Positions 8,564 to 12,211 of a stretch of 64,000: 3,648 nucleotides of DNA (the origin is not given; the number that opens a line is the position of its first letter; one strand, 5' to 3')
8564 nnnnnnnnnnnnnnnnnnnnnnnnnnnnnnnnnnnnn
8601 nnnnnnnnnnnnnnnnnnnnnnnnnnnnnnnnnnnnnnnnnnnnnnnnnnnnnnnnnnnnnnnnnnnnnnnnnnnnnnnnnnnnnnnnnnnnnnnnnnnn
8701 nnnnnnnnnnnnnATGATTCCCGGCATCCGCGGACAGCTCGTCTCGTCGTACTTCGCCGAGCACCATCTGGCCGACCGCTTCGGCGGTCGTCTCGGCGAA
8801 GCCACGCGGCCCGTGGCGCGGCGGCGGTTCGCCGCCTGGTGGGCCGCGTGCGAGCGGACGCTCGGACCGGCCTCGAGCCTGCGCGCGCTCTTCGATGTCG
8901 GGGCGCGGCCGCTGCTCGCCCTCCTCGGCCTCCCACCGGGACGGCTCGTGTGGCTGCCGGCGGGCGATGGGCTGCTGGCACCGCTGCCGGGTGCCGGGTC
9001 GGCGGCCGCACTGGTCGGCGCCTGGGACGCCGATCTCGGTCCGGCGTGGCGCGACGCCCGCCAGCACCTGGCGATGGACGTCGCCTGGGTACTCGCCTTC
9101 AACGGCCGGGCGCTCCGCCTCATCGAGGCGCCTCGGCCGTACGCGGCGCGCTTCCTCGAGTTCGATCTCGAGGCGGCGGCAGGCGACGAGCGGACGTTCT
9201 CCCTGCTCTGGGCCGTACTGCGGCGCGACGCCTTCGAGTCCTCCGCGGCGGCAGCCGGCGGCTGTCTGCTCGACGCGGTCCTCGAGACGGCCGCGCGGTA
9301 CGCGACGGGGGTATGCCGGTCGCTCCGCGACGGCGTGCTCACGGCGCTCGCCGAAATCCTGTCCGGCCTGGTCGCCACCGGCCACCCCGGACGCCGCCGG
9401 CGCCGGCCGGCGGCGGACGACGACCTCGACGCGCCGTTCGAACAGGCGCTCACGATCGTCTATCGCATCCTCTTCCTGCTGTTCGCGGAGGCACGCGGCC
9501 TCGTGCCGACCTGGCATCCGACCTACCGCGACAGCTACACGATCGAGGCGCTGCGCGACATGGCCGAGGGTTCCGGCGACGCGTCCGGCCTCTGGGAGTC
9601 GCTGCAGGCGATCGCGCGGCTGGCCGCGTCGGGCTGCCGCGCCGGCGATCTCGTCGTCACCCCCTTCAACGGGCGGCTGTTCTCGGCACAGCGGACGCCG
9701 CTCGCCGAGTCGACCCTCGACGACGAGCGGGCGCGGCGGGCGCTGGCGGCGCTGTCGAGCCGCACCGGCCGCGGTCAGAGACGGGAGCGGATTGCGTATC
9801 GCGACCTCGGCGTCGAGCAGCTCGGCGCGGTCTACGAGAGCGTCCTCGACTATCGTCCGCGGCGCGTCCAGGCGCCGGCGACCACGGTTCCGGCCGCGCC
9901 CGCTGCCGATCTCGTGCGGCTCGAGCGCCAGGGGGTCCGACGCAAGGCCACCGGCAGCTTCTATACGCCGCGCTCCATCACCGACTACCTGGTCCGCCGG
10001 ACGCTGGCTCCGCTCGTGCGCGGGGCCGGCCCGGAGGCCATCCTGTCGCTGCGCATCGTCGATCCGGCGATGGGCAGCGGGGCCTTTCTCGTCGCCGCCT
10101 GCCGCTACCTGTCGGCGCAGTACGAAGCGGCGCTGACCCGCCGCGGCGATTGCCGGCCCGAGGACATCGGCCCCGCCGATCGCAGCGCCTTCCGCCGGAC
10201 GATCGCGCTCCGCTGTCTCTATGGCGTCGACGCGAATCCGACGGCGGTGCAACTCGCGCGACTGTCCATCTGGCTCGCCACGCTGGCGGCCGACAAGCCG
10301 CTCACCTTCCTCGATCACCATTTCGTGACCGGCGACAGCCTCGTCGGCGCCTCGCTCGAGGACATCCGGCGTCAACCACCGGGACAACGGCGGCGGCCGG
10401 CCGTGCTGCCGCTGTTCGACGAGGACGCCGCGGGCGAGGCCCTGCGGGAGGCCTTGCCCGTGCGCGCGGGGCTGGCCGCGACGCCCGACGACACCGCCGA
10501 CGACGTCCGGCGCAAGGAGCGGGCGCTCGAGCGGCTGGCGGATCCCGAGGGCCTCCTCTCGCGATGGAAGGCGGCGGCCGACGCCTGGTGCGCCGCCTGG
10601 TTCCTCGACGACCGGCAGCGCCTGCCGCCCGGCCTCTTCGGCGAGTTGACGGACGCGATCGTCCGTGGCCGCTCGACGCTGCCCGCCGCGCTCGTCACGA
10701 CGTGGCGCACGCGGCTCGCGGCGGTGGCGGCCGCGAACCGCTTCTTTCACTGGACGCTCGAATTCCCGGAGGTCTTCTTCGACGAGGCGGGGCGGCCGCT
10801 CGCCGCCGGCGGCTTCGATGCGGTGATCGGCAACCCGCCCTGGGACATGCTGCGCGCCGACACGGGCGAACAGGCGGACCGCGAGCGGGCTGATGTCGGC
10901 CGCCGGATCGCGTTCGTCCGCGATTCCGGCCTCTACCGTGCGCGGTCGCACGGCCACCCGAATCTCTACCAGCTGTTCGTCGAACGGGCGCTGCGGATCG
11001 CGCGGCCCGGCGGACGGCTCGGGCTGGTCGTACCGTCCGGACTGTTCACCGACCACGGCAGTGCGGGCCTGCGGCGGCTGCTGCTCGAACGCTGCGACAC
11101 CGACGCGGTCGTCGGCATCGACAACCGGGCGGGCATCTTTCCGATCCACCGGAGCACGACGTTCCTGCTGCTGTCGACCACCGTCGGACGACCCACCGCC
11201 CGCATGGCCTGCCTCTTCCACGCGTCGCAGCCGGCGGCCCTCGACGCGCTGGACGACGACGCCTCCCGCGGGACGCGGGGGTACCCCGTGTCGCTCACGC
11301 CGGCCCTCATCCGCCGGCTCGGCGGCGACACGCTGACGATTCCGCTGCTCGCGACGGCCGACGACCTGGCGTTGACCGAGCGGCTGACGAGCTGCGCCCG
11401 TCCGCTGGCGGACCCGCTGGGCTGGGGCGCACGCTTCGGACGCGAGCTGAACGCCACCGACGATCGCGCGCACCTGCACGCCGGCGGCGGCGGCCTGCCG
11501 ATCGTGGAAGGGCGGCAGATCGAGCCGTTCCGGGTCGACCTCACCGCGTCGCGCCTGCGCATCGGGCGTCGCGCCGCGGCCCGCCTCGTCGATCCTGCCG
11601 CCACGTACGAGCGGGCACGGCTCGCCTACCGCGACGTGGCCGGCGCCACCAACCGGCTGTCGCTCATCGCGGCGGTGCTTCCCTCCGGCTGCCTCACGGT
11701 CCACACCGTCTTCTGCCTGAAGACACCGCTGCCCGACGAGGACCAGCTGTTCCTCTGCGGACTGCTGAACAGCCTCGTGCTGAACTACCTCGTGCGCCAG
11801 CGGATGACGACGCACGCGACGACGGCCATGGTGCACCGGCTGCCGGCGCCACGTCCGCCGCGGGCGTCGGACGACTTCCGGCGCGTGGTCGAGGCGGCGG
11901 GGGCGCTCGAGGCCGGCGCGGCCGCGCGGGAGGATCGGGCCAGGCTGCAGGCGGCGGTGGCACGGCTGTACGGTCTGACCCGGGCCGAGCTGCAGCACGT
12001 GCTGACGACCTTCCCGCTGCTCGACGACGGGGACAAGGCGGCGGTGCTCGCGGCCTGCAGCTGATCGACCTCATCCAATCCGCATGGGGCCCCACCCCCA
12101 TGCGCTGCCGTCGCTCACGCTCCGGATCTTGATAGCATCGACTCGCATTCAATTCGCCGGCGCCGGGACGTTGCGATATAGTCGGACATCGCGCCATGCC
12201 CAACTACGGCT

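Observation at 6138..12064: Translationally coupled SNF2 helicase and type IIG/PglX-like m6A methyltransferase with no recognisable nuclease or partner genes (minimal DISARM-like or split type-ISP-like module?)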

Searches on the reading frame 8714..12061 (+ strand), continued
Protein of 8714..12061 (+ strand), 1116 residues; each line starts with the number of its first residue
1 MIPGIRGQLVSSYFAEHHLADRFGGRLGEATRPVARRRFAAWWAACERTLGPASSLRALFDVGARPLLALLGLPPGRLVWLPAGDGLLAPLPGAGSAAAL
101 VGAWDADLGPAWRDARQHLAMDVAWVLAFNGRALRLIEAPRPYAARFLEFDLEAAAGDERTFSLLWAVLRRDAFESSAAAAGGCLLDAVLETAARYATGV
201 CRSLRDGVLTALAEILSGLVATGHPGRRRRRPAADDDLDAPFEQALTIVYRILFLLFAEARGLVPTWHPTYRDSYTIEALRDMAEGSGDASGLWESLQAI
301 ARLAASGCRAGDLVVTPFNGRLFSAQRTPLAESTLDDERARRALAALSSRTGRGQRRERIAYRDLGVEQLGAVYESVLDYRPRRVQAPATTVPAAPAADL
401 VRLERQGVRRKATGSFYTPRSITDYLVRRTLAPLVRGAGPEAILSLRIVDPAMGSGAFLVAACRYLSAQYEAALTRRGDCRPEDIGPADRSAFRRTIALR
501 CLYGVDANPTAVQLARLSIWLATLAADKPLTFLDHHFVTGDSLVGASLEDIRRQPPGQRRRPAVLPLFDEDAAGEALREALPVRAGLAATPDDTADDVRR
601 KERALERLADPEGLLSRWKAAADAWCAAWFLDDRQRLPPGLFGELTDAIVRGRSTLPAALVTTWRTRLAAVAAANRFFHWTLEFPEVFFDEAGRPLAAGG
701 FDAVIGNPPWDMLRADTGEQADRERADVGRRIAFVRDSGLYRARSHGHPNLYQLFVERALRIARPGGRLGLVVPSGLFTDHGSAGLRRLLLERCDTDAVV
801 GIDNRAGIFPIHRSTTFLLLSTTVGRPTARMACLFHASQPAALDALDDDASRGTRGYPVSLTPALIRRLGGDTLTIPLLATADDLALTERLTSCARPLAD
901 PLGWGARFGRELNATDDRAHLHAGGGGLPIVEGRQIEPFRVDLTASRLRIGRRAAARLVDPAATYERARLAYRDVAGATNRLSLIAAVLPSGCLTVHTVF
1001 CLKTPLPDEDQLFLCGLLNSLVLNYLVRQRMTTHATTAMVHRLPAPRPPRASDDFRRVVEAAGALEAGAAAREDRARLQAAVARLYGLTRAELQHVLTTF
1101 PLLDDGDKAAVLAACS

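Call 56: search_dna_similar(query=window:8714-12061:+, collection=plasmids, mode=protein, max_rows=15)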
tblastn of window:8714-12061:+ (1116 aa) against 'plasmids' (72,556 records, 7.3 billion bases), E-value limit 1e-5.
Records with a match: 379; places in all: 392; records where one place covers at least 80% of the query: 0.
Best place of each record, by identity: <60% 379.
By first word of the organism name: Borreliella 72; Deinococcus 18; Escherichia 15; Nostoc 14; Borrelia 14; Sinorhizobium 12; Pseudosulfitobacter 12; Thermus 11; Streptomyces 8; Halorussus 8; and 105 more.
By predicted mobility (MOB-suite, as given by PLSDB): non-mobilizable 264; conjugative 62; mobilizable 53.
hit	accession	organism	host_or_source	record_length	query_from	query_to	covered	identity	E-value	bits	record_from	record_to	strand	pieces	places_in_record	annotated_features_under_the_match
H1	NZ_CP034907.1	Roseomonas mucosa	Homo sapiens,tissue sample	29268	125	999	78%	28.6%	2e-52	209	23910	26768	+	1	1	hypothetical protein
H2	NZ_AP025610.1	Thermus thermophilus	-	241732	116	835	65%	32.8%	9e-65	249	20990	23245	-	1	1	N-6 DNA methylase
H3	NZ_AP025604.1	Thermus thermophilus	-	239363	116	835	65%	32.6%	2e-64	248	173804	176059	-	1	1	N-6 DNA methylase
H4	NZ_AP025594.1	Thermus brockianus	-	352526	114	810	62%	32.4%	3e-57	225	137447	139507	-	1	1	Eco57I restriction-modification methylase domain-containing protein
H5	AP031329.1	Thermus thermophilus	-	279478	114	834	65%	30.5%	7e-46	247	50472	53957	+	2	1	hypothetical protein (x4)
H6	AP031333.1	Thermus thermophilus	-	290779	114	834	65%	30.5%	7e-46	247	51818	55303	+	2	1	hypothetical protein (x4)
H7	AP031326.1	Thermus thermophilus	-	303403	114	834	65%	30.5%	7e-46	247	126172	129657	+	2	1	hypothetical protein (x4)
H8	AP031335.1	Thermus thermophilus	-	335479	114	834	65%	30.5%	7e-46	247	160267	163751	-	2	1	hypothetical protein (x4)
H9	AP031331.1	Thermus thermophilus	-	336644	114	834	65%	30.5%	7e-46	247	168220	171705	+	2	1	hypothetical protein (x4)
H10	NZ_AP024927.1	Thermus thermophilus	-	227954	114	835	63%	30.7%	1e-52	236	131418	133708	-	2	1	hypothetical protein (x2)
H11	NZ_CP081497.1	Streptomyces sp. BHT-5-2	whole organism,plant soil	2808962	125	836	64%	30.1%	1e-48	197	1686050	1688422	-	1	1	none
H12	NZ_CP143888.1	Agrobacterium deltaense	Cell culture,Plant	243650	122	833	64%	29.8%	2e-51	206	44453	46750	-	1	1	N-6 DNA methylase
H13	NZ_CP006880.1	Rhizobium gallicum bv. gallicum R602sp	Phaseolus vulgaris,whole ...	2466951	243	1040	72%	26.6%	1e-52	211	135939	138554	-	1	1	record has no annotation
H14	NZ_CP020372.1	Candidatus Thiodictyon syntrophicum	meromictic lake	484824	130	787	56%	33.3%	1e-37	235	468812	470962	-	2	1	DNA methyltransferase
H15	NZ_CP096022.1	Halocatena salina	cell culture,sediment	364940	125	871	67%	27.6%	9e-50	201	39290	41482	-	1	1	TaqI-like C-terminal specificity domain-containing protein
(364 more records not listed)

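Call 57: get_annotated_region(hit=H2, flank=9000)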
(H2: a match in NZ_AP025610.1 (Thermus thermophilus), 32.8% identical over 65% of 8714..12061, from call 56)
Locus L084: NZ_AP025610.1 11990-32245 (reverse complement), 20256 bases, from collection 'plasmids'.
description: Thermus thermophilus strain SNM3-3 plasmid pTthSNM3-3b, complete sequence
organism: Thermus thermophilus (NCBI taxid 274)
taxonomy: Bacteria; Deinococcota; Deinococci; Thermales; Thermaceae; Thermus; Thermus thermophilus
host: -; source: -; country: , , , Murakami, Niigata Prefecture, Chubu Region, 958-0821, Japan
typing (MOB-suite, as given by PLSDB): non-mobilizable; replicon rep_cluster_1121
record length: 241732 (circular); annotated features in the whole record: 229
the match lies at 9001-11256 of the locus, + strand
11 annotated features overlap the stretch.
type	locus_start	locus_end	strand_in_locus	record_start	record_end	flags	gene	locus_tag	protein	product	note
CDS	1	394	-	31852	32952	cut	-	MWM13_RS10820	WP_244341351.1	transposase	GO:0006313 - DNA transposition [Evidence IEA]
CDS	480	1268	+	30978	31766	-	-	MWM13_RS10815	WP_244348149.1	hypothetical protein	-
CDS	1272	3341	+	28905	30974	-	-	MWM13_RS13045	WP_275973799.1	hypothetical protein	-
CDS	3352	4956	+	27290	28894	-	brxL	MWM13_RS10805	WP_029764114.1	BREX system Lon protease-like protein BrxL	GO:0030163 - protein catabolic process [Evidence IEA]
CDS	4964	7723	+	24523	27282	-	-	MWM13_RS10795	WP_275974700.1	helicase-related protein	-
CDS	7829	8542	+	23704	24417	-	-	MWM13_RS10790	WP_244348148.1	NYN domain-containing protein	-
CDS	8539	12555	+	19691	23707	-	-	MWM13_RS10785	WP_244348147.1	N-6 DNA methylase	GO:0006306 - DNA methylation [Evidence IEA]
CDS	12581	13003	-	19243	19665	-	-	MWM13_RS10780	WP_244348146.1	hypothetical protein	-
CDS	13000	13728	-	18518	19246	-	-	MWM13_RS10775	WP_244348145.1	hypothetical protein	-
CDS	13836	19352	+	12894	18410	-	-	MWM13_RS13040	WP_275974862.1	DEAD/DEAH box helicase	-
CDS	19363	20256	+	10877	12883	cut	-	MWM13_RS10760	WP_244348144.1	3'-5' exonuclease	-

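Call 58: get_annotated_region(hit=H1, flank=9000)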
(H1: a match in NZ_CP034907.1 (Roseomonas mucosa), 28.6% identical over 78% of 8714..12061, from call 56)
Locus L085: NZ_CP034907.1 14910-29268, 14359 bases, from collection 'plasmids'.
description: Roseomonas mucosa strain AD3 plasmid p5-AD3
organism: Roseomonas mucosa (NCBI taxid 207340)
taxonomy: Bacteria; Pseudomonadota; Alphaproteobacteria; Rhodospirillales; Acetobacteraceae; Roseomonas; Roseomonas mucosa
host: -; source: Homo sapiens,tissue sample; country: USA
typing (MOB-suite, as given by PLSDB): non-mobilizable
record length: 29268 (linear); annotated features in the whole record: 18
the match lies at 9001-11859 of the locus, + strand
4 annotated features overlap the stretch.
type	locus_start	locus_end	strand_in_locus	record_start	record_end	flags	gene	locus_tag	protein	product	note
CDS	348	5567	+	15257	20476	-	-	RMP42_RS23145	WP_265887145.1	DEAD/DEAH box helicase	-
CDS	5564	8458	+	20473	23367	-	-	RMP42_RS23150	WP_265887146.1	helicase-related protein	-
CDS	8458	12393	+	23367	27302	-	-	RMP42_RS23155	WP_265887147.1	hypothetical protein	-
CDS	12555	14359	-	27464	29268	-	-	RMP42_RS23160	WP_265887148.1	AAA family ATPase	-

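Call 69: find_related_loci(query=A4, collection=genome_contigs, flank=10000)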
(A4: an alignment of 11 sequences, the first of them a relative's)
Query A4 (467 aa) in genome_contigs; peptide patterns used: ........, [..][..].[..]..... (x = any residue, [..] = any of these).
371 stretches matched a pattern; 335 encode a relative of the query (tblastn E <= 1e-3); the best 80 are kept; 80 distinct loci.
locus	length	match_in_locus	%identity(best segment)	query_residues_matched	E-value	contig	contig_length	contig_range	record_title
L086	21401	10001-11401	100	1-467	0e+0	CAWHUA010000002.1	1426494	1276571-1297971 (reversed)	MAG: Vicinamibacterales bacterium isolate MFD05747.bin.1.108 genome assembly, contig: contig_1936, whole genome shotgun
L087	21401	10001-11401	99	1-467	0e+0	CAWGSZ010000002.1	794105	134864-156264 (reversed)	MAG: Vicinamibacterales bacterium isolate MFD05567.bin.1.13 genome assembly, contig: contig_14213, whole genome shotgun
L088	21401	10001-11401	99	1-467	0e+0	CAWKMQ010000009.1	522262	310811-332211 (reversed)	MAG: Vicinamibacterales bacterium isolate MFD03066.bin.2.29 genome assembly, contig: contig_1357, whole genome shotgun s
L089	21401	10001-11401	99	1-467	0e+0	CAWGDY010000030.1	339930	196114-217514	MAG: Vicinamibacterales bacterium isolate MFD02242.bin.1.84 genome assembly, contig: contig_39473, whole genome shotgun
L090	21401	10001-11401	95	1-467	0e+0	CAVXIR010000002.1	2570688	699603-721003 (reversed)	MAG: Vicinamibacterales bacterium isolate MFD09212.bin.1.252 genome assembly, contig: contig_16998, whole genome shotgun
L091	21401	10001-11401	94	1-467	0e+0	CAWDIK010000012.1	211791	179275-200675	MAG: Vicinamibacterales bacterium isolate MFD04850.bin.2.276 genome assembly, contig: contig_36069, whole genome shotgun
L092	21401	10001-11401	94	1-467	0e+0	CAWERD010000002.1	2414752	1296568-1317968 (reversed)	MAG: Vicinamibacterales bacterium isolate MFD09212.bin.1.144 genome assembly, contig: contig_3066, whole genome shotgun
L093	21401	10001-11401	94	1-467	0e+0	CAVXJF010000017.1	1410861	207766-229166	MAG: Vicinamibacterales bacterium isolate MFD05567.bin.1.201 genome assembly, contig: contig_935, whole genome shotgun s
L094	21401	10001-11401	92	1-467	0e+0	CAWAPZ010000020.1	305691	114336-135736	MAG: Vicinamibacterales bacterium isolate MFD02840.bin.2.176 genome assembly, contig: contig_95837, whole genome shotgun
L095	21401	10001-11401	92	1-467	0e+0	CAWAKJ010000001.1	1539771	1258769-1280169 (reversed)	MAG: Vicinamibacterales bacterium isolate MFD02360.bin.1.271 genome assembly, contig: contig_295, whole genome shotgun s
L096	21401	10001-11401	91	1-467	0e+0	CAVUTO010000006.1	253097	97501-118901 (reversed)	MAG: Vicinamibacterales bacterium isolate MFD00962.bin.2.231 genome assembly, contig: contig_162543, whole genome shotgu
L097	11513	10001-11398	90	1-466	0e+0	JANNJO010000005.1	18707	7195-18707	MAG: Acidobacteriota bacterium isolate SOY_4_C_metabat_76 SOY_4_C_k141_652, whole genome shotgun sequence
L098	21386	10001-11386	89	1-462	0e+0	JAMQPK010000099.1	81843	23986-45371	MAG: Vicinamibacterales bacterium isolate CH22 k141_484951, whole genome shotgun sequence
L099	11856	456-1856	89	1-467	0e+0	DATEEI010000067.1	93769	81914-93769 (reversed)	MAG TPA_asm: Vicinamibacterales bacterium isolate SMAG_U8729 k141_427686, whole genome shotgun sequence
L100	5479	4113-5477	88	1-455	0e+0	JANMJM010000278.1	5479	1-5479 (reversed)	MAG: Vicinamibacteria bacterium isolate OTE_64_metabat_411 OTE_64_k141_1041507, whole genome shotgun sequence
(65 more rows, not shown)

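Call 76: find_related_loci(query=A1, collection=viral_contigs, flank=8000)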
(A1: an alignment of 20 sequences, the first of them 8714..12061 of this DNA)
Query A1 (1116 aa) in viral_contigs; peptide patterns used: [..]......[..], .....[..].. (x = any residue, [..] = any of these).
20 stretches matched a pattern, but none encodes a relative of the query by tblastn (E <= 1e-3).

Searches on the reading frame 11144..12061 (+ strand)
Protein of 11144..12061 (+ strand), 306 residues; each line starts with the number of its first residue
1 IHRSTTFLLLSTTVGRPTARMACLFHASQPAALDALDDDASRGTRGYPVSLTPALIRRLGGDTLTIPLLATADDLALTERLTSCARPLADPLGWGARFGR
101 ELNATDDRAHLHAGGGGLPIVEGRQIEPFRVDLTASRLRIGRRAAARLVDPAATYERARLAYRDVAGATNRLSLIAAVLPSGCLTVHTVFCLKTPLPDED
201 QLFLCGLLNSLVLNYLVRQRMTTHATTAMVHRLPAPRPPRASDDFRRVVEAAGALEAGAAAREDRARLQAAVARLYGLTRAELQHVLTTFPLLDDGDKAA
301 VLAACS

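Call 37: search_protein_families(library=pfam, proteins=[window:11144-12061:+], max_evalue=10)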
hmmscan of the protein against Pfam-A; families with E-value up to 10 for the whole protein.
window:11144-12061:+ (306 aa): 1 family
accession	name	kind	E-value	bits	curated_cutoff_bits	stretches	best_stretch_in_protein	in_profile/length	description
PF12950.13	TaqI_C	-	0.043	14.5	26.5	1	119-224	2-101/118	TaqI-like C-terminal specificity domain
